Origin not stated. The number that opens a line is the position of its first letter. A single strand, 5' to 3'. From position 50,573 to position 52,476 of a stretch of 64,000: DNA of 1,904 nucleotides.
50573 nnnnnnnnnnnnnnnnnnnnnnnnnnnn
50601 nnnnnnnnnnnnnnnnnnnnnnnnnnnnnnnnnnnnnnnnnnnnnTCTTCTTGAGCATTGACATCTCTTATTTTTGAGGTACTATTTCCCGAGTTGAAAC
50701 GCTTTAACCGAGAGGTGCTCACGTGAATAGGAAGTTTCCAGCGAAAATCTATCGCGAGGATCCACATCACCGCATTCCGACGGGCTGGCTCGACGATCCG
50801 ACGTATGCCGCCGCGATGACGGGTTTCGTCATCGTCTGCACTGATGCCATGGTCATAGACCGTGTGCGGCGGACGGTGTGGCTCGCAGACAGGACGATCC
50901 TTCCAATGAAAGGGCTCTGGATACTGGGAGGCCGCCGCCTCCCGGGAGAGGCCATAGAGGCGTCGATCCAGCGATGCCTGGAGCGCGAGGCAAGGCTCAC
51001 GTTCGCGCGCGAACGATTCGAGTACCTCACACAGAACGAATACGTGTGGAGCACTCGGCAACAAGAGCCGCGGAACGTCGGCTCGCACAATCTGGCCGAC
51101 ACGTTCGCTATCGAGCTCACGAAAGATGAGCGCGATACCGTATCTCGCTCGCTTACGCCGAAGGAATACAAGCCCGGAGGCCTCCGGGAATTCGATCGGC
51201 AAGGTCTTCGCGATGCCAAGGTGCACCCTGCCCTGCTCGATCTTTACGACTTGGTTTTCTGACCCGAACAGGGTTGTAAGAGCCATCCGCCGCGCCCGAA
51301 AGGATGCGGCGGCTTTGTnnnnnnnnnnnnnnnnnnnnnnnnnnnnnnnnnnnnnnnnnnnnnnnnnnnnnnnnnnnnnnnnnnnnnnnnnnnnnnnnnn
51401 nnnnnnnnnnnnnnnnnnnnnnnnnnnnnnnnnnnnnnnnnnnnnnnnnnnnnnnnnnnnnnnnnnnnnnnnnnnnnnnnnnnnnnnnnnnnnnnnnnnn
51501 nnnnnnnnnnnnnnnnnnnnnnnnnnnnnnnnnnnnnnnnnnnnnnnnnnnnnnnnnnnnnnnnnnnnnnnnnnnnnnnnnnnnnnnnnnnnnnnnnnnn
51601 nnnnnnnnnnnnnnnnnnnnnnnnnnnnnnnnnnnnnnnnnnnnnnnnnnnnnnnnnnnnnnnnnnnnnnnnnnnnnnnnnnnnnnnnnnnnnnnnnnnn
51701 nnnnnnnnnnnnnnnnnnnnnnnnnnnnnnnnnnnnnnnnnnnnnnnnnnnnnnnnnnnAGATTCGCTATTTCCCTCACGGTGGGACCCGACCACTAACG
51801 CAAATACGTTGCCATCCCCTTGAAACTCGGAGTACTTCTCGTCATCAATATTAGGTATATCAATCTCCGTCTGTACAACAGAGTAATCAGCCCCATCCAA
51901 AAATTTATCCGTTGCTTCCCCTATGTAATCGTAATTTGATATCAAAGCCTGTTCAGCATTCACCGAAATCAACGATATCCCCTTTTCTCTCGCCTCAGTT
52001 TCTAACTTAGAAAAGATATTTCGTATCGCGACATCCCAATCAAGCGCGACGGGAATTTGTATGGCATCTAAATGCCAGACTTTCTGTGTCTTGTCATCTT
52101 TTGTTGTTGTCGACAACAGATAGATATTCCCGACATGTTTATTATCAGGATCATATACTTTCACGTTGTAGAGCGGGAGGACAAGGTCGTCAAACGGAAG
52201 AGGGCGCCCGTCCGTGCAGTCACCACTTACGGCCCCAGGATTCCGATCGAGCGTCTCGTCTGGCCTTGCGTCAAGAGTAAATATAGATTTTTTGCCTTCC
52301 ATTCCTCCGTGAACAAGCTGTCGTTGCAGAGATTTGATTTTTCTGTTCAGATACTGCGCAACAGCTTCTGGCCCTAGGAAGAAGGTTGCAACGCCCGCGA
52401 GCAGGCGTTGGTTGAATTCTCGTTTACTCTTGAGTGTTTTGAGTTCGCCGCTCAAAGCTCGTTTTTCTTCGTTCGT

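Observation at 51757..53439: Orphan ~600-aa acidic protein carried as cargo of the glmS-associated insertion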

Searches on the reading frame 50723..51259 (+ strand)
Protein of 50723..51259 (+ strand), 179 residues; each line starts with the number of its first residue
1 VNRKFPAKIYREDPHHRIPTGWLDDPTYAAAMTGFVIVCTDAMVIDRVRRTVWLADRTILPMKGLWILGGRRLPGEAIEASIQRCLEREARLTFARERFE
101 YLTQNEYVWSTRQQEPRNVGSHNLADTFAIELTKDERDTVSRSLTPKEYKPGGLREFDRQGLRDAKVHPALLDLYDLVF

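Call 6: search_protein_families(library=pfam, proteins=[window:50723-51259:+], max_evalue=1)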
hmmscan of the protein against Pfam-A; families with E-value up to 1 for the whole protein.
window:50723-51259:+ (179 aa): 1 family
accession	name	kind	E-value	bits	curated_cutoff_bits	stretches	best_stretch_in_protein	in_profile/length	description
PF00293.34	NUDIX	-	0.0035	17.8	21.1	1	43-149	9-118/134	NUDIX domain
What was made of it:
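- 50723..51262 (+): ORF179, a Nudix-like protein. It is the content of the alternative version of the metK-glmS spacer. Weak Pfam NUDIX hit, E 0.0035, below the curated cut-off (call 6).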

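Call 7: search_protein_families(library=padloc, proteins=[window:50723-51259:+], max_evalue=1)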
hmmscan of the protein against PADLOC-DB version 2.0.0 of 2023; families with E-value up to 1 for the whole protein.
window:50723-51259:+ (179 aa): 0 families
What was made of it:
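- On Known anti-phage defence systems (PADLOC-DB): There are no PADLOC hits for ORF560, ORF179 or the 87-aa protein (call 7).
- There is no PADLOC hit (call 7).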

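Call 8: search_protein_families(library=ncbifam, proteins=[window:50723-51259:+], max_evalue=1)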
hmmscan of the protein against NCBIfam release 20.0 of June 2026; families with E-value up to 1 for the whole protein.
window:50723-51259:+ (179 aa): 6 families
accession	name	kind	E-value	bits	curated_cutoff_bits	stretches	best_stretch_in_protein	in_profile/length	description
NF003788.0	PRK05379.1-5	equivalog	0.016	14.5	354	1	30-96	206-271/351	bifunctional nicotinamide-nucleotide adenylyltransferase/Nudix hydroxylase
NF003785.0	PRK05379.1-1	equivalog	0.046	12.9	418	1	37-110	203-275/347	bifunctional nicotinamide-nucleotide adenylyltransferase/Nudix hydroxylase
NF011963.0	PRK15434.1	subfamily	0.069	12.9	146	1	34-101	14-83/159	GDP-mannose mannosyl hydrolase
NF006530.0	PRK08999.1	equivalog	0.081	11.9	245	1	41-98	9-68/315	Nudix family hydrolase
NF003789.0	PRK05379.2-1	equivalog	0.086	11.8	355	1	48-92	208-253/312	bifunctional nicotinamide mononucleotide adenylyltransferase/ADP-ribose pyrophosphatase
NF003786.0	PRK05379.1-2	equivalog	0.11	11.6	397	1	34-136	215-313/354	bifunctional nicotinamide-nucleotide adenylyltransferase/Nudix hydroxylase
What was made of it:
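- On GNAT-fold acyltransferase superfamily: No hit for the full protein (calls 6, 8).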

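Call 9: search_protein_families(library=phrogs, proteins=[window:50723-51259:+], max_evalue=1)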
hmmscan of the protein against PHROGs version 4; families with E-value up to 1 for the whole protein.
window:50723-51259:+ (179 aa): 1 family
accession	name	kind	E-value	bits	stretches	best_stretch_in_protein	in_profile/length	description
phrog_38302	-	unknown function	0.26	12.8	1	78-113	56-91/106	-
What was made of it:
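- Tried and rejected: Pfam, NCBIfam, PADLOC and PHROGs on the full protein gave nothing credible (calls 6-9).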

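Call 48: find_homologous_proteins(query=window:50723-51259:+, max_evalue=0.001)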
Query window:50723-51259:+ (179 aa): 4 proteins with E <= 0.001 among 165 candidates.
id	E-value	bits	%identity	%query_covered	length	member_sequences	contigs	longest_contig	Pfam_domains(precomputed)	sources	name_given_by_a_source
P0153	6.6e-118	409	100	100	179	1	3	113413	-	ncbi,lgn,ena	ncbi:MAG: hypothetical protein AAB804_00280 [Patescibacteria group bacterium]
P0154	5.5e-71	256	67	97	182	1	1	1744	-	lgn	-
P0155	3.0e-50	188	60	83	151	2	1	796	PF00293.35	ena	-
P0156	4.2e-37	146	43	97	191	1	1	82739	-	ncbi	-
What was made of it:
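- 50723..51262 (+): Homologues at 67, 60 and 43% identity, one carrying PF00293 (call 48).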

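Call 49: find_encoding_contigs(protein=P0153, flank=6000, max_places=6)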
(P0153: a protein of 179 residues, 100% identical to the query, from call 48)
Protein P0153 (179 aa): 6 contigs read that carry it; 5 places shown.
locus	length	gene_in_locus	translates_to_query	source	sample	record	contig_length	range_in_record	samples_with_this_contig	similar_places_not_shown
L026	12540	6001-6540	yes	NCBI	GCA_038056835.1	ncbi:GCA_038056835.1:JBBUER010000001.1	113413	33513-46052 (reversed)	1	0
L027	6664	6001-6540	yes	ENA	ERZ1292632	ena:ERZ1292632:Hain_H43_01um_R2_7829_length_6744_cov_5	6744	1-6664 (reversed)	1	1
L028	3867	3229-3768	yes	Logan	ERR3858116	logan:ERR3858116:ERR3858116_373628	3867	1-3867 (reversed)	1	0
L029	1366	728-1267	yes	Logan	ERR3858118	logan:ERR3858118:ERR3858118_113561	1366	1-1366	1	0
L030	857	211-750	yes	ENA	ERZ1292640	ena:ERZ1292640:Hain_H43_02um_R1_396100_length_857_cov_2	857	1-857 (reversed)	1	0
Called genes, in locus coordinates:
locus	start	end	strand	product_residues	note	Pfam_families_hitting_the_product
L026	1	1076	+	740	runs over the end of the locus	PF01041:DegT_DnrJ_EryC1, PF02388:FemAB, PF13480:Acetyltransf_6, PF02388:FemAB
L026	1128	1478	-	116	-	-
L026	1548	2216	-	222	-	PF00730:HhH-GPD, PF00633:HHH (weak)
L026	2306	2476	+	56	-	-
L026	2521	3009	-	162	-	PF10648:Gmad2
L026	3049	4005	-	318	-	PF01933:CofD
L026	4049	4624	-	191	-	PF02545:Maf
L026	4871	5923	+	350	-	PF00438:S-AdoMet_synt_N, PF02772:S-AdoMet_synt_M, PF02773:S-AdoMet_synt_C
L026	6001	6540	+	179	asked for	-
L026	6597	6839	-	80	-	PF01380:SIS (weak)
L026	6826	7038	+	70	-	PF02773:S-AdoMet_synt_C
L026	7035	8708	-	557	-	-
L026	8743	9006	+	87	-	-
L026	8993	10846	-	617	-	PF13230:GATase_4 (weak), PF13522:GATase_6, PF13537:GATase_7, PF01380:SIS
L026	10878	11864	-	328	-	PF00144:Beta-lactamase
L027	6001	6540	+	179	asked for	-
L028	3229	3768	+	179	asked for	-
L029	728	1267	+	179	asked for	-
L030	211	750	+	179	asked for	-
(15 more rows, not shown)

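Call 50: find_encoding_contigs(protein=P0156, flank=6000, max_places=3)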
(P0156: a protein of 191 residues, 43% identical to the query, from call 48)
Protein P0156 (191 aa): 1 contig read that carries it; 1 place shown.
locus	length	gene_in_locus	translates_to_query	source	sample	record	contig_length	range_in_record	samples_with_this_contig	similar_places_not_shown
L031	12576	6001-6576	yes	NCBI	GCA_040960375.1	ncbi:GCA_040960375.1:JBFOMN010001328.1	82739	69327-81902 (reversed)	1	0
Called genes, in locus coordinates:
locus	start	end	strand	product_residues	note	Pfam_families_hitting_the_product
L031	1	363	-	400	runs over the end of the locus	?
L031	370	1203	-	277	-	PF01061:ABC2_membrane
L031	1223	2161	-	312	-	PF01370:Epimerase, PF04321:RmlD_sub_bind (weak), PF16363:GDP_Man_Dehyd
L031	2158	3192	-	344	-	PF01370:Epimerase, PF04321:RmlD_sub_bind (weak), PF16363:GDP_Man_Dehyd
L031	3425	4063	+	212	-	-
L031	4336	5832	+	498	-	-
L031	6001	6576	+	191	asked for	-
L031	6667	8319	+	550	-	-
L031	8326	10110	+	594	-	-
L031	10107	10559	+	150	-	-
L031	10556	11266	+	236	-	PF00483:NTP_transferase, PF12804:NTP_transf_3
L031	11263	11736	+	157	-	PF00908:dTDP_sugar_isom, PF00190:Cupin_1 (weak), PF14667:Polysacc_synt_C, PF07883:Cupin_2 (weak)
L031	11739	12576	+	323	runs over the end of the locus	PF00294:PfkB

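Call 51: find_encoding_contigs(protein=P0154, flank=3000, max_places=3)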
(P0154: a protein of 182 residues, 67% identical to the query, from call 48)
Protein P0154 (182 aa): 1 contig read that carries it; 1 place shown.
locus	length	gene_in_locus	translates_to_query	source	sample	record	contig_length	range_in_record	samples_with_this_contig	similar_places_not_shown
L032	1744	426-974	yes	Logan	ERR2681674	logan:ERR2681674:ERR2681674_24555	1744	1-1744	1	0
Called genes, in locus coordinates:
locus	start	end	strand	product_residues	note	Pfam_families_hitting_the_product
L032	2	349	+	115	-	?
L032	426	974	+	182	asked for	-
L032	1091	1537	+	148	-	PF01281:Ribosomal_L9_N, PF03948:Ribosomal_L9_C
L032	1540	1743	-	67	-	?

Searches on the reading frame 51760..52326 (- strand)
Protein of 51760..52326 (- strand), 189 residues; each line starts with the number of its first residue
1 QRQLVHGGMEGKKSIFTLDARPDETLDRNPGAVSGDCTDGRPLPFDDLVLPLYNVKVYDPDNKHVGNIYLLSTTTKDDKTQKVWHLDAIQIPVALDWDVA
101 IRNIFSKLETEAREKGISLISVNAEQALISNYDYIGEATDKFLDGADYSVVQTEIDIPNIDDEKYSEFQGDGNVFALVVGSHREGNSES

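Call 34: search_protein_families(library=pfam, alignment_id=A2, max_evalue=10)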
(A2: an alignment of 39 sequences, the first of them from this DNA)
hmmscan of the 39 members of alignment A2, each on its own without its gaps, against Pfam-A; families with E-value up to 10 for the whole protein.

A. member 1, seq(189 aa): 0 families

B. families by the number of members that match (of 39 scanned): 22 families
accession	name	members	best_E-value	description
PF22111.2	MtrC-MtrF_N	1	0.0063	Decaheme cytochrome c component MtrC/MtrF N-terminal domain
PF11586.13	DUF3242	1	0.019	Protein of unknown function (DUF3242)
PF04599.17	Pox_G5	1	0.02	Poxvirus G5 protein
PF01341.22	Glyco_hydro_6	1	0.033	Glycosyl hydrolases family 6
PF19954.5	EAD10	1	0.039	Effector-associated domain 10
PF02500.21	DNA_pack_N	1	0.047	Probable DNA packing protein, N-terminus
PF04321.23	RmlD_sub_bind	1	0.052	RmlD substrate binding domain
PF25341.1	C2_CAPS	1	0.054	C2 domain of CAPS protein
PF00665.32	rve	1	0.068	Integrase core domain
PF12086.13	DUF3563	1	0.081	Protein of unknown function (DUF3563)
PF07657.19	MNNL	1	0.09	N terminus of Notch ligand C2-like domain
PF07088.17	GvpD_P-loop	1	0.094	GvpD gas vesicle protein, P-loop domain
PF07905.16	PucR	1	0.096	Purine catabolism regulatory protein-like family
PF01488.26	Shikimate_DH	1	0.11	Shikimate / quinate 5-dehydrogenase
PF12814.13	Mcp5_PH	1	0.13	Meiotic cell cortex C-terminal pleckstrin homology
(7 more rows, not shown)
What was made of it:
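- Pfam gives nothing for 39 members even at E<=10 (call 34).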

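Call 35: search_solved_structures(query=A2, max_evalue=10, show_alignments=3)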
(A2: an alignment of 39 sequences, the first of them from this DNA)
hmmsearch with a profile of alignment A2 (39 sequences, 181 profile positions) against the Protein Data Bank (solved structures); distinct sequences matched with E-value up to 10: 0.
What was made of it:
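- On GNAT-fold acyltransferase superfamily: The PDB profile search is empty (call 35).
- Tried and rejected: The C-domain profile returned nothing (call 35).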

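Call 41: predict_structure(alignment_id=A2)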
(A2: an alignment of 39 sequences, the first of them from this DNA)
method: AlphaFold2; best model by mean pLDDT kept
length: 189 residues; sequences in the alignment: 39
mean_pLDDT: 90.6   pTM: 0.86
mean pLDDT of the five models: 90.6, 90.1, 90.0, 89.6, 89.5
residues with pLDDT >= 90: 150; 70-90: 22; 50-70: 6; < 50: 11
segments of 3 or more residues with pLDDT < 50: 1-3, 5-9, 187-189
pLDDT, mean of each block of 10 residues (from residue 1): 47 85 94 87 93 96 96 98 98 93 95 97 98 97 93 97 93 97 64
secondary structure, 60 per line:
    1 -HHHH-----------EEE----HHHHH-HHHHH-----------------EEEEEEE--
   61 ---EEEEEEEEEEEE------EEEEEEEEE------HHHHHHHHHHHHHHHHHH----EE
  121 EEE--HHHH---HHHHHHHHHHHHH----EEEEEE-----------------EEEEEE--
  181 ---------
elements in order: H2-5 E17-19 H24-28 H30-34 E52-58 E64-75 E82-90 H97-114 E119-123 H126-129 H133-145 E150-155 E173-178
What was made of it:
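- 51760..52314 (-): C-terminal domain, aa 376-560. A diverged GNAT fold (beta1, short helices plus loop, beta2-beta3-beta4, alpha3, beta5, alpha4, beta6, beta7) spans aa ~384-549. The domain model has pLDDT 90.6 (call 41).
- With the C-domain model (pLDDT 90.6, call 41), all top-50 Foldseek PDB hits are GNAT-fold proteins with probability 0.94-1.00 (most ~1.0).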

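Call 43: fold_search(model_id=the predicted structure, library=pdb)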
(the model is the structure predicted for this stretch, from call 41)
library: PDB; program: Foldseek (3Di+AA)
matches with E <= 10: 1038; with E <= 0.001: 4
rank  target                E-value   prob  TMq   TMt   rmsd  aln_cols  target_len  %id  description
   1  5jq4_B                3.1e-04  1.00  0.43  0.53   8.1       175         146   10  Structure of a GNAT acetyltransferase SACOL1063 from Staphylococcus aureus (released 2016-06-29)
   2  2g0b_A                3.5e-04  1.00  0.47  0.47   6.1       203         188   12  The structure of FeeM, an N-acyl amino acid synthase from uncultured soil microbes (released 2006-09-26)
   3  2g0b_D                3.8e-04  1.00  0.45  0.47   5.8       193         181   12  The structure of FeeM, an N-acyl amino acid synthase from uncultured soil microbes (released 2006-09-26)
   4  4ua3_A                9.8e-04  1.00  0.53  0.54   8.5       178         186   10  Crystal structure of selenomethionine labeled SpNatD (released 2015-01-28)
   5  3d8p_A                1.1e-03  1.00  0.47  0.54   6.9       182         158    9  Crystal structure of acetyltransferase of GNAT family (NP_373092.1) from STAPHYLOCOCCUS AUREUS MU50 at 2.20 A resoluti (released 2008-10-28)
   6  6edz_B                1.5e-03  1.00  0.39  0.12  11.5       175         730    9  Crystal structure of Mycobacterium tuberculosis ICL2 in complex with acetyl-CoA, form I (released 2019-08-14)
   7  6edz_A                1.5e-03  1.00  0.39  0.12  11.5       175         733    9  Crystal structure of Mycobacterium tuberculosis ICL2 in complex with acetyl-CoA, form I (released 2019-08-14)
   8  3d8p_B                1.8e-03  1.00  0.47  0.53   6.4       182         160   10  Crystal structure of acetyltransferase of GNAT family (NP_373092.1) from STAPHYLOCOCCUS AUREUS MU50 at 2.20 A resoluti (released 2008-10-28)
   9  6edz_D                1.8e-03  1.00  0.39  0.12  11.5       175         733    9  Crystal structure of Mycobacterium tuberculosis ICL2 in complex with acetyl-CoA, form I (released 2019-08-14)
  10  6e1x_C                1.8e-03  1.00  0.47  0.49   7.3       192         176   13  Crystal structure of product-bound complex of spermidine/spermine N-acetyltransferase SpeG (released 2019-07-10)
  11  6ee1_D                1.9e-03  1.00  0.39  0.12  11.5       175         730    9  Crystal structure of Mycobacterium tuberculosis ICL2 in complex with acetyl-CoA (released 2019-08-14)
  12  6erd_A                2.3e-03  0.99  0.45  0.49   7.2       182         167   10  Crystal structure of a putative acetyltransferase from Bacillus cereus species. (released 2018-09-26)
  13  6erd_B                2.3e-03  0.99  0.44  0.50   7.4       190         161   12  Crystal structure of a putative acetyltransferase from Bacillus cereus species. (released 2018-09-26)
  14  6hd5_v                2.5e-03  1.00  0.49  0.56   5.8       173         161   13  Cryo-EM structure of the ribosome-NatA complex (released 2018-12-19)
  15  9obo_C                2.9e-03  1.00  0.42  0.13   7.5       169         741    6  Crystal structure of Mycobacterium tuberculosis isocitrate lyase 2 fixed in the apo form with disulfide bonds (released 2026-03-18)
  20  2g0b_C                3.7e-03  1.00  0.47  0.48   5.9       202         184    9  The structure of FeeM, an N-acyl amino acid synthase from uncultured soil microbes (released 2006-09-26)
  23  2g0b_H                4.1e-03  0.99  0.45  0.49   6.1       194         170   12  The structure of FeeM, an N-acyl amino acid synthase from uncultured soil microbes (released 2006-09-26)
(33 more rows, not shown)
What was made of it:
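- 51760..52314 (-): All top-50 Foldseek PDB hits are GNAT-fold proteins, with probability 0.94-1.00 (most ~1.0), best E 3e-4 and TM 0.4-0.55 (call 43).
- On GNAT-fold acyltransferase superfamily: All top-50 Foldseek hits are GNAT-fold proteins (call 43).
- Closest known: GNAT. Same: The C-terminal ~170 residues have the same strand and helix order and superpose with Foldseek probability ~1 (call 43).
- Closest known: FeeM N-acyl amino acid synthase. Same: It is the second-best structural match (E 3.5e-4, TM 0.47; call 43).
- They include SACOL1063 5jq4 (3e-4), FeeM 2g0b (3.5e-4), NatD, the ICL2 C-domain, SpeG, RimI and Naa50 (call 43). Foldseek E-values are modest (3e-4 to 1e-2), TM is 0.4-0.55 and identity ~10% (call 43).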

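Call 64: find_homologous_proteins(query=A2, max_evalue=0.01)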
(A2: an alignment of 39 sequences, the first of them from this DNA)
Query A2 (39 sequences) (189 aa, profile of the alignment): 22 proteins with E <= 0.01 among 4060 candidates.
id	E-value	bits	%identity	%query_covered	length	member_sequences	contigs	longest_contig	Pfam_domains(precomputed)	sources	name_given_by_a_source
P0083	8.1e-64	232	48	90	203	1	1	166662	-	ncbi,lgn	-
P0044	9.2e-64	232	49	95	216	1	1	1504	-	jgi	-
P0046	3.3e-63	230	50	86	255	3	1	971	-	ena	-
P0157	5.1e-63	230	42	99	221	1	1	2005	-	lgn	-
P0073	6.9e-63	229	49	88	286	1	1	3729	-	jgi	jgi:hypothetical protein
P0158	2.1e-61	225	43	94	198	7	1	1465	-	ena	-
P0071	5.6e-60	220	46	83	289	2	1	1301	-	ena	-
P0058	1.2e-59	219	48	91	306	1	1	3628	-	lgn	-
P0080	5.3e-59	217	47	93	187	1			-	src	-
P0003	6.1e-59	217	63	98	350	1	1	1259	-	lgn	-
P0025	2.7e-58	214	48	96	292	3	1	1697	-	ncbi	ncbi:MAG: hypothetical protein ABSA74_03860, partial [Candidatus Staskawiczbacteria bacterium]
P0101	5.6e-57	210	45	81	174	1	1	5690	-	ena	-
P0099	7.2e-53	197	49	84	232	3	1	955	-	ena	-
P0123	9.5e-53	196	45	87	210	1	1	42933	-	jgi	jgi:hypothetical protein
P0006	3.0e-52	195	44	83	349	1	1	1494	-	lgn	-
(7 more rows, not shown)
